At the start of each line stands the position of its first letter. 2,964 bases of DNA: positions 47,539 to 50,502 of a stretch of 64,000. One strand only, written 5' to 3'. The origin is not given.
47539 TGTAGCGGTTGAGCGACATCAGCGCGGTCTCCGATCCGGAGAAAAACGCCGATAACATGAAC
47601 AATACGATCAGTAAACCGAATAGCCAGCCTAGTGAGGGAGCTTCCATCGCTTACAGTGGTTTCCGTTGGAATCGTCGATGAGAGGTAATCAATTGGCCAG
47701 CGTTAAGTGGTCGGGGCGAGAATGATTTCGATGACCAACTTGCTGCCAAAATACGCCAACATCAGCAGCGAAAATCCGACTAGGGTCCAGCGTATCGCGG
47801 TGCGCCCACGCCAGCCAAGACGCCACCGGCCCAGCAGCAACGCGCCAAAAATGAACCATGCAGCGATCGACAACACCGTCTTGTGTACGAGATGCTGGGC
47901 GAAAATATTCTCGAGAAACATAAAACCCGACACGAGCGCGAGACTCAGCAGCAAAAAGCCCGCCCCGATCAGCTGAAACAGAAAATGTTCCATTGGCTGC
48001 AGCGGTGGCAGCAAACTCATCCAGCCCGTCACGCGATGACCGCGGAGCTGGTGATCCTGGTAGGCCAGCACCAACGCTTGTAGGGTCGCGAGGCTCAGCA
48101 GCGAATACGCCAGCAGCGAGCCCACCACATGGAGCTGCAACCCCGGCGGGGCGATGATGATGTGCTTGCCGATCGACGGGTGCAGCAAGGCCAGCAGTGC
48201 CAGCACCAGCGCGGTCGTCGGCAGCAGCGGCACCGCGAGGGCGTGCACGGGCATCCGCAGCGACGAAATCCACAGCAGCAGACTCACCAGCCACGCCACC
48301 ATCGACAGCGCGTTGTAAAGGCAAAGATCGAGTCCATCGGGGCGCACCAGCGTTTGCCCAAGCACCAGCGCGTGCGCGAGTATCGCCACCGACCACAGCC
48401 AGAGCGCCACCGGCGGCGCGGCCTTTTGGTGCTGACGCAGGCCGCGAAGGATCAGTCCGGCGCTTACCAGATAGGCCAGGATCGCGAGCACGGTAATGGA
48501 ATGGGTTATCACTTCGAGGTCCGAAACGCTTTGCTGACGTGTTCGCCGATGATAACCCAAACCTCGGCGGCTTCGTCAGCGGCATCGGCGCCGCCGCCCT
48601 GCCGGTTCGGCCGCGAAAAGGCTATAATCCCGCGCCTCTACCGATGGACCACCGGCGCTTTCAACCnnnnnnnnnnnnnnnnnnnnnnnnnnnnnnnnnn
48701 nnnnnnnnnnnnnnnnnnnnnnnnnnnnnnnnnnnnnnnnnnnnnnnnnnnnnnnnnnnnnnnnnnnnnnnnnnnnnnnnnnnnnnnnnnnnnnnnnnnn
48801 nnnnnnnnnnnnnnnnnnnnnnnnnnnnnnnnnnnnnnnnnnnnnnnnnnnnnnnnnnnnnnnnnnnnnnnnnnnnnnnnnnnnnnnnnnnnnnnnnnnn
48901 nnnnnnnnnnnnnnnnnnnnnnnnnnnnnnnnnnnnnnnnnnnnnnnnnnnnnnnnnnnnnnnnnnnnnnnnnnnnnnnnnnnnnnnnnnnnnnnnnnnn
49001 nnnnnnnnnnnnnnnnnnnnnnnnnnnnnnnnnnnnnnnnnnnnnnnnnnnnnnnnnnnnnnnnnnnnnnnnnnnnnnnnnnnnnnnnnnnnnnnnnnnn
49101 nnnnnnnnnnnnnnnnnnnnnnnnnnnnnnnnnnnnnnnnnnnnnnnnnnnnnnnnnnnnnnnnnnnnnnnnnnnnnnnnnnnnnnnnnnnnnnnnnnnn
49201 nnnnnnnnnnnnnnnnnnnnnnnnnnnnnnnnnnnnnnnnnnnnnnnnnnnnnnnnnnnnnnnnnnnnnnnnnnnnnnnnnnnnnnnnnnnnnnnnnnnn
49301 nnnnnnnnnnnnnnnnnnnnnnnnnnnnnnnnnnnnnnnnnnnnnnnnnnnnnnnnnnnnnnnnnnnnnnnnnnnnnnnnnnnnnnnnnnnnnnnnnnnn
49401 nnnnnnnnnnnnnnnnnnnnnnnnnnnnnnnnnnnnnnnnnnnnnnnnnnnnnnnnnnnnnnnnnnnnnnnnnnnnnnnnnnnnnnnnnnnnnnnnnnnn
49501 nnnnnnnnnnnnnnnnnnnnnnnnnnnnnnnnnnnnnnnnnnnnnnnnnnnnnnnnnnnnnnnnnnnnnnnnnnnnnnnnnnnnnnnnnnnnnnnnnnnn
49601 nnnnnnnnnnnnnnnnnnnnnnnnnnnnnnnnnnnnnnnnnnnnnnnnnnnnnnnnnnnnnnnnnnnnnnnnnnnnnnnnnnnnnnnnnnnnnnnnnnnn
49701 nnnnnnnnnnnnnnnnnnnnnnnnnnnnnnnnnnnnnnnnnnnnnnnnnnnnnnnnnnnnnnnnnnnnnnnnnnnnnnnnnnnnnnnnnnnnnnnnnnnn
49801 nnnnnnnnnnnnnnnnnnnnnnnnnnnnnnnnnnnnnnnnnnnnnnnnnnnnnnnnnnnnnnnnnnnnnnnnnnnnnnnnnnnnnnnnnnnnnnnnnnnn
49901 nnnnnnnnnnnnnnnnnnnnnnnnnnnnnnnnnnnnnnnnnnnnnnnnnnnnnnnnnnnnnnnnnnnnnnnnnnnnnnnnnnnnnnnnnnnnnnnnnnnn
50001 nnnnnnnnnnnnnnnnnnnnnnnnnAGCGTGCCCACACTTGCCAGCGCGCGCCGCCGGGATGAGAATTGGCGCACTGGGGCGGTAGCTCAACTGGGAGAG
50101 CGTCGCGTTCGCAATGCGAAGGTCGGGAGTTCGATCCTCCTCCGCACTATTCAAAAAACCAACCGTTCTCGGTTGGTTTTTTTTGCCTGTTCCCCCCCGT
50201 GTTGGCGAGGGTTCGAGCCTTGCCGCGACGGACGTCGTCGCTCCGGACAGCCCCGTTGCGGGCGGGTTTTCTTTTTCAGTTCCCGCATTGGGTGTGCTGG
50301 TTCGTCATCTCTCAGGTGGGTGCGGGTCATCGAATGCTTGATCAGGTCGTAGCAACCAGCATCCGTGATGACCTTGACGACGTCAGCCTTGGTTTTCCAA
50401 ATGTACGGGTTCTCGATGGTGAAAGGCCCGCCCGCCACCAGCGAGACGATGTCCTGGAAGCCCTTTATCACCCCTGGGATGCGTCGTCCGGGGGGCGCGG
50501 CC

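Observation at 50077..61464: tRNA-anchored putative genomic island between the conserved ffh and murJ neighbourhoods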

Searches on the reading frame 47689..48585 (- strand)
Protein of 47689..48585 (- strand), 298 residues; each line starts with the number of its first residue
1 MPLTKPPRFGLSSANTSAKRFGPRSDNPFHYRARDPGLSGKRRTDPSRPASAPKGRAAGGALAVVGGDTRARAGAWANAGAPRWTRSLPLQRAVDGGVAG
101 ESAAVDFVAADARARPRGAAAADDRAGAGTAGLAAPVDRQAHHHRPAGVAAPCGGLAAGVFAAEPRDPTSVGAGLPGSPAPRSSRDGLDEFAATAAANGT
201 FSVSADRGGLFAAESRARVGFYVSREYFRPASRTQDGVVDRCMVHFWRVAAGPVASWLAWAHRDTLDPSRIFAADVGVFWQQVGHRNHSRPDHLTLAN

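Call 12: search_protein_families(library=pfam, proteins=[window:47689-48585:-], max_evalue=0.01)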
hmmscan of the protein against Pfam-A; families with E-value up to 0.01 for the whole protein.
window:47689-48585:- (298 aa): 0 families

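Call 40: search_protein_families(library=ncbifam, proteins=[window:47703-48560:-], max_evalue=0.01)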
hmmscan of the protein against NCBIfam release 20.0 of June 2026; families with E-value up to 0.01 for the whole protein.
window:47703-48560:- (285 aa): 1 family
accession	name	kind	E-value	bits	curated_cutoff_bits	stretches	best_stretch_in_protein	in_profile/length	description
TIGR03144.1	cytochr_II_ccsB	equivalog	1.1e-11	45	187.6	1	81-276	28-244/252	c-type cytochrome biogenesis protein CcsB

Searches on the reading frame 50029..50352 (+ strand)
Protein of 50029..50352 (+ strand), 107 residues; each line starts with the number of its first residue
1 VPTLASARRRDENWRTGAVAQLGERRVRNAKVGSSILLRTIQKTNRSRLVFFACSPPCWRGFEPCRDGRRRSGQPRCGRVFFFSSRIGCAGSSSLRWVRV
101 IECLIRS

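Call 71: search_protein_families(library=pfam, proteins=[window:50029-50352:+], max_evalue=0.1)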
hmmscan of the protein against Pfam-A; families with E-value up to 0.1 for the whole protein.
window:50029-50352:+ (107 aa): 0 families
